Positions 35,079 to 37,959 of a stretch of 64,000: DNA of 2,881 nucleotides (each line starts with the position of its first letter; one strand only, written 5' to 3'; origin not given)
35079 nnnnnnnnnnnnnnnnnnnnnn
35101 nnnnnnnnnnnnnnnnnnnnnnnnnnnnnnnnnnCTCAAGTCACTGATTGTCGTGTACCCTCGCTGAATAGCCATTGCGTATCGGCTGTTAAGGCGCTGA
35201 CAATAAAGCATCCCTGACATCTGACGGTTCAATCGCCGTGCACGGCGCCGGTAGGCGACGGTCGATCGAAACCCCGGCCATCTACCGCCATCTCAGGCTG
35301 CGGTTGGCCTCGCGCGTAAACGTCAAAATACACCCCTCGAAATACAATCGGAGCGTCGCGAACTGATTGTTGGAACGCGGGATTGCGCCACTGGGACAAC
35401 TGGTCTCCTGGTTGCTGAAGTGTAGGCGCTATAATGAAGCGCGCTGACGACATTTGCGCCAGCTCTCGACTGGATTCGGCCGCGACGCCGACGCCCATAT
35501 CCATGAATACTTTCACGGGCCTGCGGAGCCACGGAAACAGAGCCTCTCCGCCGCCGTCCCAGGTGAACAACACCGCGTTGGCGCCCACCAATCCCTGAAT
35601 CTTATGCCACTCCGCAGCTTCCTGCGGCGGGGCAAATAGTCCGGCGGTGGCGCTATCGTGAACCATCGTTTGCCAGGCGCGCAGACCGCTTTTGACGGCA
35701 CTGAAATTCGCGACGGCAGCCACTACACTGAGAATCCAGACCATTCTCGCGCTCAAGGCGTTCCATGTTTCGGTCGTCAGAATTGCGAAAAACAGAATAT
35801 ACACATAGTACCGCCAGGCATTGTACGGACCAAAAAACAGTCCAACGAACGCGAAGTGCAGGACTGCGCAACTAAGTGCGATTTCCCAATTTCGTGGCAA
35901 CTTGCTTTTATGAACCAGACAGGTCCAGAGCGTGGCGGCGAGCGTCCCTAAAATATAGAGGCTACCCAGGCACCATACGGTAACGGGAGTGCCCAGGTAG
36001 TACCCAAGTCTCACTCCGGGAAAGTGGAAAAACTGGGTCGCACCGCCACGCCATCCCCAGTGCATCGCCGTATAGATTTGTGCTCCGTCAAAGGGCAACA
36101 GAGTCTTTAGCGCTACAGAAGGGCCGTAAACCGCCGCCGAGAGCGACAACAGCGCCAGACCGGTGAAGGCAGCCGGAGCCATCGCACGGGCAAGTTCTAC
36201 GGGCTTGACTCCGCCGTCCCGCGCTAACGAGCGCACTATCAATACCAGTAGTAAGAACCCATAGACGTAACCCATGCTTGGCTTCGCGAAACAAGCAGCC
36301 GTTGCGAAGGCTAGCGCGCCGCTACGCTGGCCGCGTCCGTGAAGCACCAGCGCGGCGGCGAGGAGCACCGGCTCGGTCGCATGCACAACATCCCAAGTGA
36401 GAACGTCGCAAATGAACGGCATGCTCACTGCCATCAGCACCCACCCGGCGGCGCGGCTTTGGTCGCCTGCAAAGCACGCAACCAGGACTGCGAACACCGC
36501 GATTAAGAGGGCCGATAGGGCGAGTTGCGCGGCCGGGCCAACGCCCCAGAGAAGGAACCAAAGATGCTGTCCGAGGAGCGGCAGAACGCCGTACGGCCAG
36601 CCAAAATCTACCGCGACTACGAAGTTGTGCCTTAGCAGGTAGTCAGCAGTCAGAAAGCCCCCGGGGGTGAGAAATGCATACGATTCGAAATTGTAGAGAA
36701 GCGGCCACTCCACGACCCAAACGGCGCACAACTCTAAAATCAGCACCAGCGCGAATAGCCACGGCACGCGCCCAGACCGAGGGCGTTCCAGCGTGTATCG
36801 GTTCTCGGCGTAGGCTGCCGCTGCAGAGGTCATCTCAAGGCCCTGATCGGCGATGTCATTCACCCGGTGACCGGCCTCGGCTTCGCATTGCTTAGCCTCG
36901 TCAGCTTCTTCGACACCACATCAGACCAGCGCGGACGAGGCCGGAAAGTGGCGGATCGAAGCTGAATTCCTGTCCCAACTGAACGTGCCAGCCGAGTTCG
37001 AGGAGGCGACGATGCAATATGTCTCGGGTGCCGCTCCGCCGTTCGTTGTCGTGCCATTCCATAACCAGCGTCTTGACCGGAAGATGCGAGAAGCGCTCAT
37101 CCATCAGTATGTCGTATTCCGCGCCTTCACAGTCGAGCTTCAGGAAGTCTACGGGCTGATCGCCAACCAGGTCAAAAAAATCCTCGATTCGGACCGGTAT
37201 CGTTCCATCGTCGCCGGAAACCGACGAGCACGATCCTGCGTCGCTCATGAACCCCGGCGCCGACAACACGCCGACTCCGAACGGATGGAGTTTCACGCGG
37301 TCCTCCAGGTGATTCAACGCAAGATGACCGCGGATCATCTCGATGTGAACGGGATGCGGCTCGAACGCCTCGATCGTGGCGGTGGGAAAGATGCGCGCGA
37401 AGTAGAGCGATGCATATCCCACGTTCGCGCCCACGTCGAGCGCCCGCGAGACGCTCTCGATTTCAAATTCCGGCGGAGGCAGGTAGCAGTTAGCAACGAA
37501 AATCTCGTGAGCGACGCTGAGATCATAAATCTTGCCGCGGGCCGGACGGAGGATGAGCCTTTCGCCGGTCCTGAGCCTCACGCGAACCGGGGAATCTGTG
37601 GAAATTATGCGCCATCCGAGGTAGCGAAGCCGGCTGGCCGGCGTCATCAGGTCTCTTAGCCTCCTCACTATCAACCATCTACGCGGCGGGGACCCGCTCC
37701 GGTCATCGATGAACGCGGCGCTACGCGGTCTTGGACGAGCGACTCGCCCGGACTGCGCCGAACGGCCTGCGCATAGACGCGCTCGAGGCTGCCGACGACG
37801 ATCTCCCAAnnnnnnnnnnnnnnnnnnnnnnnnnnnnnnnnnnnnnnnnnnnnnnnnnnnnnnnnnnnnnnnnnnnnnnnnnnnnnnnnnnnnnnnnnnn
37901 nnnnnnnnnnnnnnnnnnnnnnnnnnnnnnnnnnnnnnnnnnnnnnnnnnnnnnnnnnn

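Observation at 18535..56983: About 37 kb single-strand polysaccharide biosynthesis/export locus with unusually many GT4 and FkbM genes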

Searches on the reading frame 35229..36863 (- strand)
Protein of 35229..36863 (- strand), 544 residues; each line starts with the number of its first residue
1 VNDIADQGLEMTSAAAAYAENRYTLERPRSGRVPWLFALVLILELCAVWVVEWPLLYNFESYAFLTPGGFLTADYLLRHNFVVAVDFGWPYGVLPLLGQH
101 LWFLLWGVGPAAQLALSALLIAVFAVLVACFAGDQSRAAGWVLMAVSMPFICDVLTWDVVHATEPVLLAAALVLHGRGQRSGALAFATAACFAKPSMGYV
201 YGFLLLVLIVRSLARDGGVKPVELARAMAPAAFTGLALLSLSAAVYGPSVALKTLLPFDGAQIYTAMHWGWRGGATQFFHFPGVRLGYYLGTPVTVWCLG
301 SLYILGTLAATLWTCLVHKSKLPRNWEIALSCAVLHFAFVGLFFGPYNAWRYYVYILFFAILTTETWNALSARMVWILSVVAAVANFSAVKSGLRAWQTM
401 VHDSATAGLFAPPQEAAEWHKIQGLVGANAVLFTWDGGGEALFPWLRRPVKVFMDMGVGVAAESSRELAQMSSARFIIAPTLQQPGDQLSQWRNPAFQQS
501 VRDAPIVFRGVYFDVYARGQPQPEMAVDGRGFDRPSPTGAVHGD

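Call 5: search_protein_families(library=pfam, proteins=[window:35229-36863:-], max_evalue=0.01)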
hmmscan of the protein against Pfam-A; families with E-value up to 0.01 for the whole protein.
window:35229-36863:- (544 aa): 0 families

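Call 13: find_homologous_proteins(query=window:35229-36863:-, max_evalue=0.001)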
Query window:35229-36863:- (544 aa): 10 proteins with E <= 0.001 among 8000 candidates.
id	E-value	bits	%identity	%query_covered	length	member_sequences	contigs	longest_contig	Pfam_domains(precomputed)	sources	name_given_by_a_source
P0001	0.0e+0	1238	100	100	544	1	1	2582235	-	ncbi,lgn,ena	-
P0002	3.6e-130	454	45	92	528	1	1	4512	-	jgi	jgi:hypothetical protein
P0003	2.3e-128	448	44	90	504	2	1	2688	-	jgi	-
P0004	4.1e-125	437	43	89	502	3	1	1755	-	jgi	jgi:hypothetical protein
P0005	7.2e-124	433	42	89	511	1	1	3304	-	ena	-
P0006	1.4e-123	432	45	86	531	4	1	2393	-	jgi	jgi:hypothetical protein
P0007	1.6e-114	402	42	90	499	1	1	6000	-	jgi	jgi:hypothetical protein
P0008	1.7e-111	392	41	89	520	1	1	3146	-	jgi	jgi:hypothetical protein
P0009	5.6e-67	245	35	91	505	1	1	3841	-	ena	-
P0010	8.1e-56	208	31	92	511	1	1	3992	-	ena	-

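Call 14: find_encoding_contigs(protein=P0001, flank=10000, max_places=4)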
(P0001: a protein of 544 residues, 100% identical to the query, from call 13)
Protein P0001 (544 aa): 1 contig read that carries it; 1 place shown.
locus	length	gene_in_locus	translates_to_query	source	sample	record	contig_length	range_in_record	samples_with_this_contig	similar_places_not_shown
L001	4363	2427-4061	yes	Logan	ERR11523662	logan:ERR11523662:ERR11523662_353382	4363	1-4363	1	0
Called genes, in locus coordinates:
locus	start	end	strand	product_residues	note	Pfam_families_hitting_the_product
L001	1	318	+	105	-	?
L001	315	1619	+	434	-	PF13439:Glyco_transf_4, PF13579:Glyco_trans_4_4, PF20706:GT4-conflict, PF00534:Glycos_transf_1, PF13692:Glyco_trans_1_4, PF13524:Glyco_trans_1_2 (weak)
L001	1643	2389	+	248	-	PF05050:Methyltransf_21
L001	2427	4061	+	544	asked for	-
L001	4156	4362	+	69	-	?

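Call 15: list_cluster_members(proteins=[P0001])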
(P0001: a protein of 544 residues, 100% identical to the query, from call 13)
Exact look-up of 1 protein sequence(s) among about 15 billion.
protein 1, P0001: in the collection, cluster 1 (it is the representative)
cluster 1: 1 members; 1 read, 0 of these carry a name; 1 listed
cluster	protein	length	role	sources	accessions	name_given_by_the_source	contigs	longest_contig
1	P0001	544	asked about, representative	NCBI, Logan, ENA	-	-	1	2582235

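Call 18: find_related_loci(query=A1, collection=genome_contigs, flank=10000)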
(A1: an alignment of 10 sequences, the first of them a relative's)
Query A1 (544 aa) in genome_contigs; peptide patterns used: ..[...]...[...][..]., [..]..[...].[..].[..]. (x = any residue, [..] = any of these).
44 stretches matched a pattern; 22 encode a relative of the query (tblastn E <= 1e-3); 22 distinct loci.
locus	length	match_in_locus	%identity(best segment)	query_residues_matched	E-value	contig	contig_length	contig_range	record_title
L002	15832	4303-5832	42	12-520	4e-114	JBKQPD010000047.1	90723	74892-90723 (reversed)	MAG: Candidatus Binataceae bacterium isolate LAWAr2D2E2F__bin_98 LAWAr2D2E2F_000000052910, whole genome shotgun sequence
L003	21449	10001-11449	41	36-518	2e-109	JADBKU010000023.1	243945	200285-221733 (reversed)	MAG: bacterium isolate Bu91 bin.91_contig23, whole genome shotgun sequence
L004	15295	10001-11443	42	46-523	1e-98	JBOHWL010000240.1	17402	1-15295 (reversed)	MAG: Candidatus Binataceae bacterium isolate TC-S_metabat2.bin.194 k127_2646272, whole genome shotgun sequence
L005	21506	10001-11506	35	40-541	6e-73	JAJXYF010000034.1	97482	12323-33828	MAG: Deltaproteobacteria bacterium isolate BP6.bin67 NODE_323_length_97482_cov_4.715793, whole genome shotgun sequence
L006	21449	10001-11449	34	39-518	6e-72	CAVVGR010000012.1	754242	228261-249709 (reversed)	MAG: uncultured delta proteobacterium isolate MFD01716.bin.2.12 genome assembly, contig: contig_6038, whole genome shotg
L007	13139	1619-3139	33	34-536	3e-62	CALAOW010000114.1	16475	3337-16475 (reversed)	MAG TPA_asm: uncultured proteobacterium isolate ERR1035437_bin.86_CONCOCT_v1.1_MAG genome assembly, contig: ERZ1756482.3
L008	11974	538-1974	32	43-518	4e-61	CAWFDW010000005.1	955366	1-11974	MAG: uncultured delta proteobacterium isolate MFD05513.bin.2.169 genome assembly, contig: contig_33264, whole genome sho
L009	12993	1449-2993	34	24-537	6e-61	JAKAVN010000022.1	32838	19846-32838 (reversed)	MAG: Deltaproteobacteria bacterium isolate YP4.bin102 NODE_1841_length_32838_cov_2.096848, whole genome shotgun sequence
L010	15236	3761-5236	32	31-520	3e-58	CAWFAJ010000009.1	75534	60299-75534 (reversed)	MAG: uncultured delta proteobacterium isolate MFD00991.bin.1.136 genome assembly, contig: contig_45116, whole genome sho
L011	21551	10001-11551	31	7-521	5e-56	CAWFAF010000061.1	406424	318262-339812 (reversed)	MAG: uncultured Planctomycetaceae bacterium isolate MFD00822.bin.3.221 genome assembly, contig: contig_41384, whole geno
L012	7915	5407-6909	30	25-519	1e-55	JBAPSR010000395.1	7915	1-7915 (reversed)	MAG: Candidatus Binataceae bacterium isolate MFD01145_ilm_asm_bin37 k127_445165, whole genome shotgun sequence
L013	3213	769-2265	30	21-516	4e-52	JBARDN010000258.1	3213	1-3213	MAG: Candidatus Binataceae bacterium isolate MFD06347_ilm_asm_bin10 k127_293674, whole genome shotgun sequence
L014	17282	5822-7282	33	54-543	3e-51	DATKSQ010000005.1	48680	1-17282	MAG TPA_asm: Candidatus Binataceae bacterium isolate SMAG_U14058 k141_735246, whole genome shotgun sequence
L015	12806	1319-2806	33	18-520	9e-47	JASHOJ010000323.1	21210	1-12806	MAG: Candidatus Binataceae bacterium isolate JOPF020 JOPF_NEAR_contig_1542707, whole genome shotgun sequence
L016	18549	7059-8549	29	35-531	3e-46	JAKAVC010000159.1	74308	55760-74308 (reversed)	MAG: Deltaproteobacteria bacterium isolate YP3.bin70 NODE_433_length_74308_cov_2.62916, whole genome shotgun sequence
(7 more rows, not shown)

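Call 22: predict_structure(alignment_id=A1)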
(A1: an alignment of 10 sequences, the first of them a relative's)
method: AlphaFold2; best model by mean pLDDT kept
length: 544 residues; sequences in the alignment: 10
mean_pLDDT: 76.1   pTM: 0.78
mean pLDDT of the five models: 76.1, 69.4, 65.0, 61.6, 54.1
residues with pLDDT >= 90: 135; 70-90: 257; 50-70: 73; < 50: 79
segments of 3 or more residues with pLDDT < 50: 1-32, 86-89, 260-267, 280-285, 454-458, 522-544
pLDDT, mean of each block of 10 residues (from residue 1): 43 43 36 75 87 85 77 79 55 83 88 87 91 87 85 71 90 92 95 83 94 87 92 94 84 66 50 53 50 80 93 88 88 88 63 86 90 92 81 88 87 91 86 71 75 51 74 85 61 72 85 83 38 31 26
secondary structure, 60 per line:
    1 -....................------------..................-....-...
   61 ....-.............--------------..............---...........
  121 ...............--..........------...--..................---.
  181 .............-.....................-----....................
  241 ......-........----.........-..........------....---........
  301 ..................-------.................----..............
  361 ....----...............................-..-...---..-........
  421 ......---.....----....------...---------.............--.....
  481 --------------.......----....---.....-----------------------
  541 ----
elements in order: H2-21 H34-51 H53-56 H59-64 H66-78 H93-106 H110-135 H138-147 H159-176 H180-193 H195-215 H221-246 H248-255 H260-268 H270-279 H286-289 H293-318 H326-342 H347-364 H369-399 H413-426 E430-434 H439-442 E449-451 H461-473 E476-480 H495-501 E506-509 E513-517

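Call 37: search_protein_families(library=ncbifam, proteins=[window:35229-36863:-], max_evalue=0.001)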
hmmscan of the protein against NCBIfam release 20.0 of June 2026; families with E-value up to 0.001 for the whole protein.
window:35229-36863:- (544 aa): 0 families

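Call 39: search_protein_families(library=pfam, proteins=[L016:3585-4697:+, L016:4710-6929:+, L016:8644-10047:-, L016:10091-12622:-, L016:13071-13652:+, L016:13680-14531:-, L004:11527-13380:+, L004:7386-8390:-, L002:3001-4248:+, L002:6767-7975:+], max_evalue=0.001)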
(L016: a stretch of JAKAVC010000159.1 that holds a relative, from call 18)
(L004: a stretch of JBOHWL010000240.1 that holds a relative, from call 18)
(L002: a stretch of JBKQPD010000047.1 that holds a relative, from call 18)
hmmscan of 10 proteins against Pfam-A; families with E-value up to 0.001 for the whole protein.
L016:3585-4697:+ (370 aa): 1 family
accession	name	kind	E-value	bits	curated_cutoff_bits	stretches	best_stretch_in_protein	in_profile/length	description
PF00793.26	DAHP_synth_1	-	4.9e-87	291.7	25.5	1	40-336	8-267/270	DAHP synthetase I family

L016:4710-6929:+ (739 aa): 0 families

L016:8644-10047:- (467 aa): 5 families
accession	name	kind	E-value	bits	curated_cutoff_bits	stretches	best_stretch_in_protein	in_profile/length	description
PF17767.7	NAPRTase_N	-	8.6e-30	104.1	32.6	1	14-134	1-122/125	Nicotinate phosphoribosyltransferase (NAPRTase) N-terminal domain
PF17956.6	NAPRTase_C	-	5.6e-13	49.8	23.3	1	357-451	1-107/111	Nicotinate phosphoribosyltransferase C-terminal domain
PF04095.22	NAPRTase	-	6.7e-11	42.8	20.8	1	158-323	3-180/239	Nicotinate phosphoribosyltransferase (NAPRTase) family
PF02749.22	QRPTase_N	-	6.3e-06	26.8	27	0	101-140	43-82/82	Quinolinate phosphoribosyl transferase, N-terminal domain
PF01729.25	QRPTase_C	-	0.00057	20.1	23.1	1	193-323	44-160/169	Quinolinate phosphoribosyl transferase, C-terminal domain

L016:10091-12622:- (843 aa): 4 families
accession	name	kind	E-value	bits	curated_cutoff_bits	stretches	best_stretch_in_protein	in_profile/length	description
PF13654.12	AAA_32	-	6.3e-37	127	21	1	345-475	2-132/133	LonB-like, AAA domain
PF20436.4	LonB_AAA-LID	-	7.6e-16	58.3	22.4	1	505-568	2-65/65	Archaeal LonB, AAA+ ATPase LID domain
PF20437.3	LonC_helical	-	1.7e-13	50.7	24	1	106-139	1-34/34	Lon-like LonC helical domain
PF05362.19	Lon_C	-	1.9e-09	37.8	21.1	1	678-780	108-199/205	Lon protease (S16) C-terminal proteolytic domain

L016:13071-13652:+ (193 aa): 1 family
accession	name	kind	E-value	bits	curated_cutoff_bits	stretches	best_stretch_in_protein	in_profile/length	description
PF00582.32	Usp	-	5e-35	121.5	24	1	35-181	2-141/141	Universal stress protein family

L016:13680-14531:- (283 aa): 2 families
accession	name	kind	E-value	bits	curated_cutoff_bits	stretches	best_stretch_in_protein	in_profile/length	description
PF00378.25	ECH_1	-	4.9e-52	177.2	27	1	21-282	2-250/251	Enoyl-CoA hydratase/isomerase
PF16113.10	ECH_2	-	5.6e-32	112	27.2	1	26-218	2-185/335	Enoyl-CoA hydratase/isomerase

L004:11527-13380:+ (617 aa): 2 families
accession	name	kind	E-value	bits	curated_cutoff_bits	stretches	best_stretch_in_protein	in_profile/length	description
PF02366.24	PMT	-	1.8e-08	34.7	22.7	1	137-288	75-209/245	Dolichyl-phosphate-mannose-protein mannosyltransferase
PF13231.12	PMT_2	-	3e-05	24.7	26.1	1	122-213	2-90/160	Dolichyl-phosphate-mannose-protein mannosyltransferase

L004:7386-8390:- (334 aa): 1 family
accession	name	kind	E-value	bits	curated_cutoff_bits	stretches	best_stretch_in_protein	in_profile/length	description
PF04055.27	Radical_SAM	-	7.2e-14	52.7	29.5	1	52-224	1-157/166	Radical SAM superfamily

L002:3001-4248:+ (415 aa): 3 families
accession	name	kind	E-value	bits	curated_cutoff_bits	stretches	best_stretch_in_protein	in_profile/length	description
PF01266.30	DAO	-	1.2e-43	150.5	27.9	1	18-384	1-353/353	FAD dependent oxidoreductase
PF13450.12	NAD_binding_8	-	1.7e-05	25.4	21.9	1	21-64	1-44/68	NAD(P)-binding Rossmann-like domain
PF01494.25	FAD_binding_3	-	0.00094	18.9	22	0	17-46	2-31/349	FAD binding domain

L002:6767-7975:+ (402 aa): 1 family
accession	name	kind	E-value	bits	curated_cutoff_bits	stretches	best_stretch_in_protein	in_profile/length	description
PF02515.22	CoA_transf_3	-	4.1e-98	329.3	23.3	1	5-378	1-366/366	CoA-transferase family III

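Call 59: search_protein_representatives(alignment_id=A1)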
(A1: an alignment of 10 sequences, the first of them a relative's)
Query: 10 sequences, 506 profile positions. Proteins with E-value up to 0.001 (for the whole library): 664; up to 1e-10: 535; up to 1e-30: 340. The best 150 are listed.
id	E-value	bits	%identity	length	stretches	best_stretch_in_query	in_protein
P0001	2.4e-218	742.3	-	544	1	3-504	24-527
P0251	1.2e-184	631.2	-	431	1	81-502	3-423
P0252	4.7e-180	616.0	-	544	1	12-496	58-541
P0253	1.2e-159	548.7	-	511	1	12-498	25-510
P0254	3.6e-157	540.5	-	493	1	11-498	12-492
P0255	1.4e-152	525.4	-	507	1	12-497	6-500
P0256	5.2e-150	516.9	-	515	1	12-495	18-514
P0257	1.2e-146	505.8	-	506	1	12-494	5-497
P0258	1.6e-143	495.5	-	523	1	12-500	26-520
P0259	2.2e-142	491.8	-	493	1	12-494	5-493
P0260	3.7e-142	491.0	-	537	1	9-495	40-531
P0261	8.6e-135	466.7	-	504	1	8-497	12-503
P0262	6.3e-134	463.9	-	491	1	19-501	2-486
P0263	1.3e-133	462.8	-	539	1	12-498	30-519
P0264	1.7e-133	462.4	-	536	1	10-499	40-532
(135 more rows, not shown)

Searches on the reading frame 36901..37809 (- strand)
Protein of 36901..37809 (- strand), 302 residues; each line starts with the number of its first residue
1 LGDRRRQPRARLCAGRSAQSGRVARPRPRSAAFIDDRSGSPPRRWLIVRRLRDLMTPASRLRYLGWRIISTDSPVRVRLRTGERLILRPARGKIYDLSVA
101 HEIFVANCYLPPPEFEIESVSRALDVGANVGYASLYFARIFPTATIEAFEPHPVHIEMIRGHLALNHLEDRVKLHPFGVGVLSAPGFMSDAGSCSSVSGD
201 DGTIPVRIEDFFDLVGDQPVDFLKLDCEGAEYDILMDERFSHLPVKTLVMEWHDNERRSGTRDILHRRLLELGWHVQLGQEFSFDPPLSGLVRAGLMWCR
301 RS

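Call 5: search_protein_families(library=pfam, proteins=[window:36901-37809:-], max_evalue=0.01)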
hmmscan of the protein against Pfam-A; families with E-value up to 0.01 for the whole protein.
window:36901-37809:- (302 aa): 1 family
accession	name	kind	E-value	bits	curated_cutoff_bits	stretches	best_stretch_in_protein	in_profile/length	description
PF05050.19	Methyltransf_21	-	1e-13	52.2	22.7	1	125-257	1-153/173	Methyltransferase FkbM domain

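Call 60: search_protein_families(library=ncbifam, proteins=[window:36901-37647:-], max_evalue=0.00001)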
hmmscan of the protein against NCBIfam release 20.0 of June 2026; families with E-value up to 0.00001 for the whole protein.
window:36901-37647:- (248 aa): 1 family
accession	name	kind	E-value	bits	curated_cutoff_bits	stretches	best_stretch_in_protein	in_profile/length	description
TIGR01444.1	fkbM_fam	subfamily_domain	2.5e-19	70.1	37.7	1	70-197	3-141/143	FkbM family methyltransferase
